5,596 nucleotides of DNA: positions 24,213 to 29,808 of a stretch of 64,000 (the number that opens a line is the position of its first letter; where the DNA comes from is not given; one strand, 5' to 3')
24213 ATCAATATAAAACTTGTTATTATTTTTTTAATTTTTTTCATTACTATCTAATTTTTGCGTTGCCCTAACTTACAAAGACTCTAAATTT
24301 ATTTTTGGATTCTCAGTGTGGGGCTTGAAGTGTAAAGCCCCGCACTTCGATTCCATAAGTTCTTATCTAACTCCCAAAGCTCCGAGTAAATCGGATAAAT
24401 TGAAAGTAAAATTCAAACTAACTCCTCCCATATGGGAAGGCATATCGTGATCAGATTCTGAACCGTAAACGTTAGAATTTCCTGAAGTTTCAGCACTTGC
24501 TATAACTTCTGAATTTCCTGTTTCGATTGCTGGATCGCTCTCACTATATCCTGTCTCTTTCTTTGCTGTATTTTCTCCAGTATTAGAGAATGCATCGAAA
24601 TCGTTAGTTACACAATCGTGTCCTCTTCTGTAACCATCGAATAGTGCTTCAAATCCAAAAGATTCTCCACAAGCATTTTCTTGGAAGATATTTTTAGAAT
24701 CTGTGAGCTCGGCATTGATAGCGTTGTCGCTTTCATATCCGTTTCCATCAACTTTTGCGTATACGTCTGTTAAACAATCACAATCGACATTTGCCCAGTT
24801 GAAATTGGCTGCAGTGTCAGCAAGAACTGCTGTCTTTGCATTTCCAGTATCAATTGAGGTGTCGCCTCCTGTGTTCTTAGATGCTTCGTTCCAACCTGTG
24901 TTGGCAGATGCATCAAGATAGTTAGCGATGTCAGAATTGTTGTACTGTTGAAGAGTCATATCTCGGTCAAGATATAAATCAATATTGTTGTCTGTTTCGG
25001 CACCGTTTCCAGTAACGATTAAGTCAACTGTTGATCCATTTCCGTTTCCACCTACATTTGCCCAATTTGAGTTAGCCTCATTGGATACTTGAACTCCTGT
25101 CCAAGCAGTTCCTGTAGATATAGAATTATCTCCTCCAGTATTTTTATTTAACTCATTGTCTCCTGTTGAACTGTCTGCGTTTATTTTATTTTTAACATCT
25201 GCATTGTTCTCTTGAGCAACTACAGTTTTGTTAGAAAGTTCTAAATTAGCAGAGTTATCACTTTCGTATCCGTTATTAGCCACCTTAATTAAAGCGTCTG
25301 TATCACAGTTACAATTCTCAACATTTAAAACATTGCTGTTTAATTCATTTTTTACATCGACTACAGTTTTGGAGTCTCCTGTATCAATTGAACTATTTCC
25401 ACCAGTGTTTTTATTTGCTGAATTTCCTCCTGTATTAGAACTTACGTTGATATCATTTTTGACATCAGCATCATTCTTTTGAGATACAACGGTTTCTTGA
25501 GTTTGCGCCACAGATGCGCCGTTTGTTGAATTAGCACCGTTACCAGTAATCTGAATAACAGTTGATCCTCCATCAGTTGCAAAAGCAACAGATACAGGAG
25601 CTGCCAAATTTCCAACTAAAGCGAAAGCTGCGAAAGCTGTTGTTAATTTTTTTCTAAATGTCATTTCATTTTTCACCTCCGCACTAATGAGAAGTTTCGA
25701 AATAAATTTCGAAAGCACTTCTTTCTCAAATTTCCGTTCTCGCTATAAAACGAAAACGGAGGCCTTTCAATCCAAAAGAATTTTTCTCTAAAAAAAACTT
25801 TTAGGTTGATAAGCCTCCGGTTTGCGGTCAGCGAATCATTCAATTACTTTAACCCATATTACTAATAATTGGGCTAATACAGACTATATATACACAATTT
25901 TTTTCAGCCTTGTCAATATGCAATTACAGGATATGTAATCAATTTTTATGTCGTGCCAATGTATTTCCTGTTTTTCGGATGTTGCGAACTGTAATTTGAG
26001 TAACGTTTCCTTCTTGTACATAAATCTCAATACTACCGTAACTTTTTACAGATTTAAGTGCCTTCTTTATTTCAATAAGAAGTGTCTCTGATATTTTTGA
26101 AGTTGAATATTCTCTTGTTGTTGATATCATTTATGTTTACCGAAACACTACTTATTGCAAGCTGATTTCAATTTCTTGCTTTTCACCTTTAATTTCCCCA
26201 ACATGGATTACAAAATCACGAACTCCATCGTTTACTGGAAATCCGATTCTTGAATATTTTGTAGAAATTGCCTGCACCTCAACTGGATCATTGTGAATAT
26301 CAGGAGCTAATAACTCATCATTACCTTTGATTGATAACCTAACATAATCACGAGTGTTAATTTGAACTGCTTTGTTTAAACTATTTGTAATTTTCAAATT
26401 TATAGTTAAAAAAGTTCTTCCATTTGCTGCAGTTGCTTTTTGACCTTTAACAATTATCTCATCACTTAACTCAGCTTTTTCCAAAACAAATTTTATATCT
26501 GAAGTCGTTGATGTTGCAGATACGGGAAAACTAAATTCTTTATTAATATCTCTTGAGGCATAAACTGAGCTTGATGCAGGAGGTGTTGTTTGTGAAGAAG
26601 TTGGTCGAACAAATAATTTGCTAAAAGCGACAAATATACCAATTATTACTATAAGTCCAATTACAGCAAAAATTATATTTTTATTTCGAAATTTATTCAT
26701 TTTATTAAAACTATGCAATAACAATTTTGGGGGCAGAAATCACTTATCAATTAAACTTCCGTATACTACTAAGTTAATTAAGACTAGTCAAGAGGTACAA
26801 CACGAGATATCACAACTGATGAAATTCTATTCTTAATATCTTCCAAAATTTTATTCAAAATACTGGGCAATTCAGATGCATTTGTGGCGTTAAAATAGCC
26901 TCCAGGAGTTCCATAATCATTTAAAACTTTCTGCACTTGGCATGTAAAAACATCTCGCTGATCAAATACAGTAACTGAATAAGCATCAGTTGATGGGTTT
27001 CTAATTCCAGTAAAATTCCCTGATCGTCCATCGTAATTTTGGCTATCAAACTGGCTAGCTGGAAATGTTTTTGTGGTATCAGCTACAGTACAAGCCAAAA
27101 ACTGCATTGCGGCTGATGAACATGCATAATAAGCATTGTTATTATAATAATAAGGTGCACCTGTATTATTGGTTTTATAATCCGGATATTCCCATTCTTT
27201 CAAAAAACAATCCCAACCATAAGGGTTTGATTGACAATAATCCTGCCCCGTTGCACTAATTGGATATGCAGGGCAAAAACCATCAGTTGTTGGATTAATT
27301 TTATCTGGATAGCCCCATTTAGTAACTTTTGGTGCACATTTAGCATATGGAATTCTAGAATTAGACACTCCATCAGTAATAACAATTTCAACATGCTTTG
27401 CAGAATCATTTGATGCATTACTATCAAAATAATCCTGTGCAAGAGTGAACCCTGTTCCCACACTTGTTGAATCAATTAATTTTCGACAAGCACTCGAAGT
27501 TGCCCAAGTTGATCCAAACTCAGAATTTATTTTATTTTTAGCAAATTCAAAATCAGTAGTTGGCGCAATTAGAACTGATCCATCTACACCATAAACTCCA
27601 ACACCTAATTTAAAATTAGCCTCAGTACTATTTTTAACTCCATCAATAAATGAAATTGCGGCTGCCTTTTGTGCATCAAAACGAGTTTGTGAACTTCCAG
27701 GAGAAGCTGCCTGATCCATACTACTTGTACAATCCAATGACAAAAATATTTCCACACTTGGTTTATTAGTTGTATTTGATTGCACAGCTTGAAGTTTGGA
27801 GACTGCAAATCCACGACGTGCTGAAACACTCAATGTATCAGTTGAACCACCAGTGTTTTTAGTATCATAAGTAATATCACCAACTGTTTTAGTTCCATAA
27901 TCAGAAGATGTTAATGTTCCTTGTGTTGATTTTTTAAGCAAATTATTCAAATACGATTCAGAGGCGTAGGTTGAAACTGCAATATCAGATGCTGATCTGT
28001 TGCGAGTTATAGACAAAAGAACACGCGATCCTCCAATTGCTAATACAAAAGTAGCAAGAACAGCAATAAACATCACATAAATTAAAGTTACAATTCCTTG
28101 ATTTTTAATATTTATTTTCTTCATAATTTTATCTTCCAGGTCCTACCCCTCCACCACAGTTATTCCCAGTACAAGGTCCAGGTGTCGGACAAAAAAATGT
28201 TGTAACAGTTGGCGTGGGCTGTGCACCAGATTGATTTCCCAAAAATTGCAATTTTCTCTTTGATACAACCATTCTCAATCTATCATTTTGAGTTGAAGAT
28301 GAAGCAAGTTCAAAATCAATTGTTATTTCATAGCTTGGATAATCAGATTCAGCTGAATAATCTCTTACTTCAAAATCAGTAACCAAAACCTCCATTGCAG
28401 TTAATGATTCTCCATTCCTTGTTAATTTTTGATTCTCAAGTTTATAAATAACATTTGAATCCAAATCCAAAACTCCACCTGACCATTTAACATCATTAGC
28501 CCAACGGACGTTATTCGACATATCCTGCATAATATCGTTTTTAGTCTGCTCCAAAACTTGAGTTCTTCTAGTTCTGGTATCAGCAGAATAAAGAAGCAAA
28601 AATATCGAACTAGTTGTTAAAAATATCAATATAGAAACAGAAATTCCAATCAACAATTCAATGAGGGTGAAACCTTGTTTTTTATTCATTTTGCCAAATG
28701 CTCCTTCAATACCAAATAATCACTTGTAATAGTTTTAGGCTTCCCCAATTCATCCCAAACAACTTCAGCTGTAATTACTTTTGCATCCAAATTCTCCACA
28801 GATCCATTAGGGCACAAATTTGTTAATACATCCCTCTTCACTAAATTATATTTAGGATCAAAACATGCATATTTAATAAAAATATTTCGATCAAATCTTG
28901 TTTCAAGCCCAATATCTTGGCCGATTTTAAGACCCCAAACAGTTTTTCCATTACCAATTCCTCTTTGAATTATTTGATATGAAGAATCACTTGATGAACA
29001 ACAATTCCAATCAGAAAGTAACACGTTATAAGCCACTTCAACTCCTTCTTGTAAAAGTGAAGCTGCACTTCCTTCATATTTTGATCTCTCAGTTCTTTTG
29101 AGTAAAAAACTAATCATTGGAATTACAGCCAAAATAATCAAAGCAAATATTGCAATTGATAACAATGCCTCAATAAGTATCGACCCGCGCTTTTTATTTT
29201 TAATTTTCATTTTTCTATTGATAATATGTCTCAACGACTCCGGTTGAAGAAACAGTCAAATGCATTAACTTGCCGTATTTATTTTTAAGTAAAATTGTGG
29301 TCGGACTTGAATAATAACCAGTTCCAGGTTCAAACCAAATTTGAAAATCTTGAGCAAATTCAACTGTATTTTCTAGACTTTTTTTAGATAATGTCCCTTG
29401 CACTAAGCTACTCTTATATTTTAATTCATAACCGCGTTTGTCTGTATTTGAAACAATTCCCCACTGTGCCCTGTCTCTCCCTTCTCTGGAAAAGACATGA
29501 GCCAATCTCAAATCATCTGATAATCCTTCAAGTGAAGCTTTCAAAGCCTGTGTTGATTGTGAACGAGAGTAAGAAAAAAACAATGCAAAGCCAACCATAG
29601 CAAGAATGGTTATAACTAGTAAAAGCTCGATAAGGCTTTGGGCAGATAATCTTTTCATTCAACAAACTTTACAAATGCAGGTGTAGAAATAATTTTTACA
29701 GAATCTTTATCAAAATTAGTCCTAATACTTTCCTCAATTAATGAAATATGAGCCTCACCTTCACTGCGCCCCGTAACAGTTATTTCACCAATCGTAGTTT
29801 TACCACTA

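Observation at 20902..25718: Three adjacent giant Asn/Thr/Gly-rich surface proteins built from a shared ~40-90-aa '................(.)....' repeat module, next to a sortase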

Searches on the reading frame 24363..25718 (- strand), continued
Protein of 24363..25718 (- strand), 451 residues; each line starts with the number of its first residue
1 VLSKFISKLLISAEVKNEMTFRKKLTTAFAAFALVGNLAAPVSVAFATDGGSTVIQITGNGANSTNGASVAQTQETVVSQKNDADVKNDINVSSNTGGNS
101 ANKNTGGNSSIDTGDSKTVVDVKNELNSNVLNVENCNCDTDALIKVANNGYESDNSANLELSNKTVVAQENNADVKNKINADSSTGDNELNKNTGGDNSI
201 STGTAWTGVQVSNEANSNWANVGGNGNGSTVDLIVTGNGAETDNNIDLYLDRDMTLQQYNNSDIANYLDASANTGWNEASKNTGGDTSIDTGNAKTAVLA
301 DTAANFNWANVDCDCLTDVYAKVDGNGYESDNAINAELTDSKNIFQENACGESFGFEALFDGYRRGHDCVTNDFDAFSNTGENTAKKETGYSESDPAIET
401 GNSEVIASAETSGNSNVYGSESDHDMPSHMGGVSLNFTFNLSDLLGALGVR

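Call 71: search_protein_families(library=ncbifam, proteins=[L003:13925-15103:+, L009:11601-12740:+, L035:11559-12671:+, L003:11413-13761:+, L003:15205-15762:+, L035:12747-13310:+, L001:14747-15298:+, L015:13104-13703:-, L035:14083-14685:-], max_evalue=0.1)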
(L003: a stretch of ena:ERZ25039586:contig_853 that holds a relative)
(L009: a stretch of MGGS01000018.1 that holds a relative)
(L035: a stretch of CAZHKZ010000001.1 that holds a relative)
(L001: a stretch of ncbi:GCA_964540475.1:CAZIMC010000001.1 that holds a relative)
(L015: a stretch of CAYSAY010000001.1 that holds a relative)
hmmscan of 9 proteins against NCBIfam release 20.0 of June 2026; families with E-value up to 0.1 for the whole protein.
L003:13925-15103:+ (392 aa): 0 families

L009:11601-12740:+ (379 aa): 0 families

L035:11559-12671:+ (370 aa): 0 families

L003:11413-13761:+ (782 aa): 0 families

L003:15205-15762:+ (185 aa): 8 families
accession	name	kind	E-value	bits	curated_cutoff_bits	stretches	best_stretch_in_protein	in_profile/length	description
NF033745.1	class_C_sortase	subfamily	5.2e-17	62.3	160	1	47-181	94-218/220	class C sortase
NF033746.1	class_D_sortase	subfamily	6.8e-15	55.1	165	1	47-184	11-134/135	class D sortase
NF058671.1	sortase_SrtD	exception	1.5e-14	54.1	140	1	47-182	65-186/187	class D sortase, LPxTATN-specific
TIGR01076.1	sortase_fam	subfamily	4.8e-14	52.3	39.35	1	72-182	19-126/136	sortase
NF033747.1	class_E_sortase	subfamily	1.5e-06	28.2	160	1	47-182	72-204/211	class E sortase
NF033748.1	class_F_sortase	subfamily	2.9e-06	27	166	1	41-167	6-133/155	class F sortase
TIGR03784.1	marine_sortase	equivalog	6.4e-05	22.6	158.25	1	111-170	99-159/174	class GN sortase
NF053836.1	sortase_YLP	equivalog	0.022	14.7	125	1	116-184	124-194/195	putative sortase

L035:12747-13310:+ (187 aa): 7 families
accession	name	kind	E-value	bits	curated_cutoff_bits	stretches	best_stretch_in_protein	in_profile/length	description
NF033745.1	class_C_sortase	subfamily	3.3e-13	49.9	160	1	109-181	146-219/220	class C sortase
NF058671.1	sortase_SrtD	exception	6.3e-13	48.8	140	1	48-169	67-171/187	class D sortase, LPxTATN-specific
TIGR01076.1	sortase_fam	subfamily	1.7e-12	47.3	39.35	1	73-184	21-129/136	sortase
NF033746.1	class_D_sortase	subfamily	3e-12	46.5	165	1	48-182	13-133/135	class D sortase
NF033747.1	class_E_sortase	subfamily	4e-07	30.1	160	1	65-183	86-206/211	class E sortase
TIGR03784.1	marine_sortase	equivalog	0.00015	21.4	158.25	1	108-169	97-159/174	class GN sortase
NF033748.1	class_F_sortase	subfamily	0.0021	17.7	166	1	86-167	54-134/155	class F sortase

L001:14747-15298:+ (183 aa): 7 families
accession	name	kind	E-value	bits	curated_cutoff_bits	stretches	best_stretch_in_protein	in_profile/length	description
NF033747.1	class_E_sortase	subfamily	9.3e-13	48.5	160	1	51-181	64-204/211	class E sortase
TIGR01076.1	sortase_fam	subfamily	4.3e-12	46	39.35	1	61-183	3-128/136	sortase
NF033745.1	class_C_sortase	subfamily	6.5e-11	42.4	160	1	58-182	93-220/220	class C sortase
NF058671.1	sortase_SrtD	exception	8.9e-11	41.8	140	1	93-171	95-172/187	class D sortase, LPxTATN-specific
NF033746.1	class_D_sortase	subfamily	2.4e-10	40.3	165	1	85-181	33-132/135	class D sortase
TIGR03784.1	marine_sortase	equivalog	5e-08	32.8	158.25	1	92-172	81-161/174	class GN sortase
NF033748.1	class_F_sortase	subfamily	5.6e-07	29.3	166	1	54-173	7-139/155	class F sortase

L015:13104-13703:- (199 aa): 0 families

L035:14083-14685:- (200 aa): 0 families

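Call 74: search_protein_families(library=pfam, proteins=[L001:8906-9622:+, L003:8716-9450:+, L004:6970-7506:+, L035:6818-7495:+, L020:6629-7378:+, L015:13104-13703:-, L035:14083-14685:-, L040:13775-14371:-, L001:15354-15950:-], max_evalue=0.01)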
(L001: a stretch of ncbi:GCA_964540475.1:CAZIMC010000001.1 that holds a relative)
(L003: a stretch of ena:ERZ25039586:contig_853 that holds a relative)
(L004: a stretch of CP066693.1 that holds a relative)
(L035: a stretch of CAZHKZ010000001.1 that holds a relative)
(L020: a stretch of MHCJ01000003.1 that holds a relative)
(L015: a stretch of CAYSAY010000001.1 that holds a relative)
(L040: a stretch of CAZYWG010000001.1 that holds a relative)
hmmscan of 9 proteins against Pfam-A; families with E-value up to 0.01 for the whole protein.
L001:8906-9622:+ (238 aa): 0 families

L003:8716-9450:+ (244 aa): 0 families

L004:6970-7506:+ (178 aa): 2 families
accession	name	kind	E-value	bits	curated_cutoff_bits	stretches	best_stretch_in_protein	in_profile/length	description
PF16729.10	DUF5067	-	0.0029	18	27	1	64-126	25-77/126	Domain of unknown function (DUF5067)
PF11611.13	DUF4352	-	0.0062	17.3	25.9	1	82-113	26-57/122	Domain of unknown function (DUF4352)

L035:6818-7495:+ (225 aa): 1 family
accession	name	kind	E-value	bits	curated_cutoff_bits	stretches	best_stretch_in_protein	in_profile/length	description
PF23115.1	zf-C2H2_STOP2_3rd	-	0.0054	17.1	27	1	24-45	12-33/35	STOP2-like, C2H2-type zinc finger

L020:6629-7378:+ (249 aa): 0 families

L015:13104-13703:- (199 aa): 0 families

L035:14083-14685:- (200 aa): 1 family
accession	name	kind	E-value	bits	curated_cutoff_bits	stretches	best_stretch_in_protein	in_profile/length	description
PF19307.5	SrpI-like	-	0.0034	16.9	22.8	0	122-158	152-188/254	Type 2A encapsulin shell protein SrpI-like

L040:13775-14371:- (198 aa): 0 families

L001:15354-15950:- (198 aa): 0 families

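Call 79: search_dna_similar(query=window:24366-25664:-, collection=phages, mode=protein, max_evalue=0.001, max_rows=10)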
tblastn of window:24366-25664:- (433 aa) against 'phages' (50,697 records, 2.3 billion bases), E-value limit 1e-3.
No match.
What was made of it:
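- Tried and rejected: tblastn of A against phage genomes gave no match (call 79).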

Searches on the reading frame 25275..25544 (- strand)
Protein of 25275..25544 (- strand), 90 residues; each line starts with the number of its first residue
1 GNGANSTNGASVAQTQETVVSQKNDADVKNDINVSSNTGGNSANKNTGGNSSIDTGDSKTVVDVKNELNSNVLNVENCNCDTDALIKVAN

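Call 51: search_protein_representatives(alignment_id=A4)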
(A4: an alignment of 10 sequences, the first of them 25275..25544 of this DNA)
Query: 10 sequences, 89 profile positions. Proteins with E-value up to 0.001 (for the whole library): 3434; up to 1e-10: 2207; up to 1e-30: 682. The best 150 are listed.
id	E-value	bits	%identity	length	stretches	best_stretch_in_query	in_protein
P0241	2.7e-86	300.1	-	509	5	1-86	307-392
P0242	1.7e-83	291.1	-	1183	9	1-75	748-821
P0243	2.7e-82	287.3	-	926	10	3-70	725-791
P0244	8.3e-80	279.3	-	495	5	1-87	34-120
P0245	1.7e-79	278.3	-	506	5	1-78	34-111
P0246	3.9e-79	277.1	-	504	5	1-80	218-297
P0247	2.8e-78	274.4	-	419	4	1-88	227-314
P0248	4.3e-77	270.6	-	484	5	1-77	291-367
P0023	6.9e-76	266.7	-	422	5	1-88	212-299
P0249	9.1e-76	266.3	-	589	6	3-75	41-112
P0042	1.1e-74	262.9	-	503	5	1-87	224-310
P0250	1.1e-74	262.9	-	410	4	1-88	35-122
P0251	1.6e-74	262.4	-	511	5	1-78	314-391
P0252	2.3e-74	261.8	-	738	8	2-79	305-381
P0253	2.5e-74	261.7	-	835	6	1-75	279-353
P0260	8.6e-71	250.4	-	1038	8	3-74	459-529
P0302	8.3e-62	221.6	-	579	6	3-74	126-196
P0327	4.1e-59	213.0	-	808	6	3-75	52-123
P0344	3.4e-57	206.8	-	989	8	3-75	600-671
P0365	1.9e-55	201.2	-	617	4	11-75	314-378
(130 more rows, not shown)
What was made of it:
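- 3,434 representative clusters match the repeat profile (call 51).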

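Call 52: search_protein_families(library=pfam, proteins=[P0242, P0243, P0260, P0344, P0253, P0249, P0302, P0327, P0241, P0365], max_evalue=0.01)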
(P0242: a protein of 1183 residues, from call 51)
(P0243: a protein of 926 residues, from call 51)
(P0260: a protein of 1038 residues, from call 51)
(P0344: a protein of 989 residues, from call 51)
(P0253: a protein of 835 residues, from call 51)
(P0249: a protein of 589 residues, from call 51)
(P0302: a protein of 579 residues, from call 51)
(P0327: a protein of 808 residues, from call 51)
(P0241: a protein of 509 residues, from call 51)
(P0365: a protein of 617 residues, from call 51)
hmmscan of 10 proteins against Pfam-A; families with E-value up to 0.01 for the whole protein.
P0242 (1183 aa): 0 families

P0243 (926 aa): 0 families

P0260 (1038 aa): 0 families

P0344 (989 aa): 0 families

P0253 (835 aa): 0 families

P0249 (589 aa): 0 families

P0302 (579 aa): 0 families

P0327 (808 aa): 0 families

P0241 (509 aa): 0 families

P0365 (617 aa): 0 families

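Call 70: search_solved_structures(query=A4, max_evalue=10, show_alignments=1)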
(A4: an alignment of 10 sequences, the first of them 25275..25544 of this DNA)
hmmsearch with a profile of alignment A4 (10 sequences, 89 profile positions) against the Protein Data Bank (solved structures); distinct sequences matched with E-value up to 10: 0.

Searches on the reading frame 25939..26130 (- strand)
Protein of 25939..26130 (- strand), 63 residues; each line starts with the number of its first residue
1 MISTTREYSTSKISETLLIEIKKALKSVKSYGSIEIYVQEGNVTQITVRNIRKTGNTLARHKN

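Call 3: search_protein_families(library=pfam, proteins=[window:25939-26130:-], max_evalue=1)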
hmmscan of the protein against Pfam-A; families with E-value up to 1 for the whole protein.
window:25939-26130:- (63 aa): 4 families
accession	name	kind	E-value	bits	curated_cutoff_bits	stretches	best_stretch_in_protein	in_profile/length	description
PF10055.14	DUF2292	-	2.2e-08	34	22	1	18-46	2-29/37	Uncharacterized small protein (DUF2292)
PF01634.23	HisG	-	0.011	16.1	25.5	1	13-61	74-120/158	ATP phosphoribosyltransferase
PF14512.11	TM1586_NiRdase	-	0.054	13.5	27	1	4-46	11-53/215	Putative TM nitroreductase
PF22104.1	MHV_Nsp3_DPUP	-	0.28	11.5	27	1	27-53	45-71/73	Coronavirus Nsp3 DPUP domain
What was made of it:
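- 25939..26130 (-): Small DUF2292 protein (63 aa), second gene of the cassette. PF10055 at E 2.2e-8 (call 3).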

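Call 4: search_protein_families(library=ncbifam, proteins=[window:25939-26130:-], max_evalue=1)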
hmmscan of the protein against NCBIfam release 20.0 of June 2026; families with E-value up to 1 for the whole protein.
window:25939-26130:- (63 aa): 2 families
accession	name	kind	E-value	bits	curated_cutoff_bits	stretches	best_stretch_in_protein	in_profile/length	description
NF033785.1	sulfur_OscA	equivalog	0.00016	21.7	85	1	16-47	15-45/60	sulfur starvation response protein OscA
TIGR00070.1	hisG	equivalog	0.019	14.9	75.75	1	20-61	127-166/183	ATP phosphoribosyltransferase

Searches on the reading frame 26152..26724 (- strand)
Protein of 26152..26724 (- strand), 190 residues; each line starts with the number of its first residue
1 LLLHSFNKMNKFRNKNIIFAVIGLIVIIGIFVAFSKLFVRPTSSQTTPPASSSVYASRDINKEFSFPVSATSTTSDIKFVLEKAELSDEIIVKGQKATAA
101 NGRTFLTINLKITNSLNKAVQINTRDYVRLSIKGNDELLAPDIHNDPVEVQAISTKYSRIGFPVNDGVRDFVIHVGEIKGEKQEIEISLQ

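Call 3: search_protein_families(library=pfam, proteins=[window:26152-26724:-], max_evalue=1)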
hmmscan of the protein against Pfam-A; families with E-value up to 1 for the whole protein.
window:26152-26724:- (190 aa): 4 families
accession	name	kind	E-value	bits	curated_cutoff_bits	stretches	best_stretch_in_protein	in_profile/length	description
PF14683.12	CBM-like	-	0.0022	18.4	27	1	59-145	41-128/160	Polysaccharide lyase family 4, domain III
PF01635.23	CoV_M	-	0.012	15.4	27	1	16-97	69-144/208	Coronavirus M matrix/glycoprotein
PF18222.6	PilN_bio_d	-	0.014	16.2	25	1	32-104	18-90/102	PilN biogenesis protein dimerization domain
PF11611.13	DUF4352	-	0.079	13.7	25.9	1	71-125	6-57/122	Domain of unknown function (DUF4352)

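Call 4: search_protein_families(library=ncbifam, proteins=[window:26152-26724:-], max_evalue=1)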
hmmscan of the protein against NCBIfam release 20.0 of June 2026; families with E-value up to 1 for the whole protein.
window:26152-26724:- (190 aa): 1 family
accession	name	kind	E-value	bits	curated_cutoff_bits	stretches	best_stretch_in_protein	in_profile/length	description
NF002796.0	PRK02935.1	equivalog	0.26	11.1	108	1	5-39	5-40/118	hypothetical protein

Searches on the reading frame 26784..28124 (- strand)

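Call 3: search_protein_families(library=pfam, proteins=[window:26784-28124:-], max_evalue=1)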
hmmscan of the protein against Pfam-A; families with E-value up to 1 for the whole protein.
window:26784-28124:- (446 aa): 3 families
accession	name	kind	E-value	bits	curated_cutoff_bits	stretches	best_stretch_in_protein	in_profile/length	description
PF13519.12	VWA_2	-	1.9e-06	28.9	27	1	130-252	5-106/107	von Willebrand factor type A domain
PF00092.34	VWA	-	0.0021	18.7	23.8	1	128-256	4-117/174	von Willebrand factor type A domain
PF07577.16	DUF1547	-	0.13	13.1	25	1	78-105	29-55/60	Domain of Unknown Function (DUF1547)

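Call 4: search_protein_families(library=ncbifam, proteins=[window:26784-28124:-], max_evalue=1)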
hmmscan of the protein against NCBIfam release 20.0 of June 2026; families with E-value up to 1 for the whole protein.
window:26784-28124:- (446 aa): 1 family
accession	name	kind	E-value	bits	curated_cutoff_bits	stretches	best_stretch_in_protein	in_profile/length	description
NF010238.0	PRK13685.1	subfamily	0.0065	15.6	432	1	126-204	99-171/335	hypothetical protein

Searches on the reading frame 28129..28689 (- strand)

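Call 12: search_protein_families(library=pfam, proteins=[window:28129-28689:-], max_evalue=0.01)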
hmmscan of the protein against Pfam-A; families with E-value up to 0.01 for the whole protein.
window:28129-28689:- (186 aa): 1 family
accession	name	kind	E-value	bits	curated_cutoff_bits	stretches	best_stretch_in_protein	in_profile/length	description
PF07963.17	N_methyl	-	1.5e-05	24.8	21.2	1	1-21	1-21/27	Prokaryotic N-terminal methylation motif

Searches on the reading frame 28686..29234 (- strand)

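Call 12: search_protein_families(library=pfam, proteins=[window:28686-29234:-], max_evalue=0.01)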
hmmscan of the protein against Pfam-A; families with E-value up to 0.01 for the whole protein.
window:28686-29234:- (182 aa): 1 family
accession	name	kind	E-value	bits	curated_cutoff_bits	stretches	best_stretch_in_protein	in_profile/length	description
PF07963.17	N_methyl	-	0.00064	19.6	21.2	1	13-37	2-26/27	Prokaryotic N-terminal methylation motif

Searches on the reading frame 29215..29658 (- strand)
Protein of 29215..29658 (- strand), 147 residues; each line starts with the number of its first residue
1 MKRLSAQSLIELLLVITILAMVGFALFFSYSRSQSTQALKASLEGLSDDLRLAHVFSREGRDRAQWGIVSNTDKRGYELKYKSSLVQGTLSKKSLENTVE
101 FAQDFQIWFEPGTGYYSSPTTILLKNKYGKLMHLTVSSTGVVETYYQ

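Call 12: search_protein_families(library=pfam, proteins=[window:29215-29658:-], max_evalue=0.01)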
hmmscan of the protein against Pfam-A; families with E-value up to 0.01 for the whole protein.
window:29215-29658:- (147 aa): 1 family
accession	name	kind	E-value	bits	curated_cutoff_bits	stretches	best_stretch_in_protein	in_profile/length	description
PF07963.17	N_methyl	-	0.0046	16.9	21.2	1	1-26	1-26/27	Prokaryotic N-terminal methylation motif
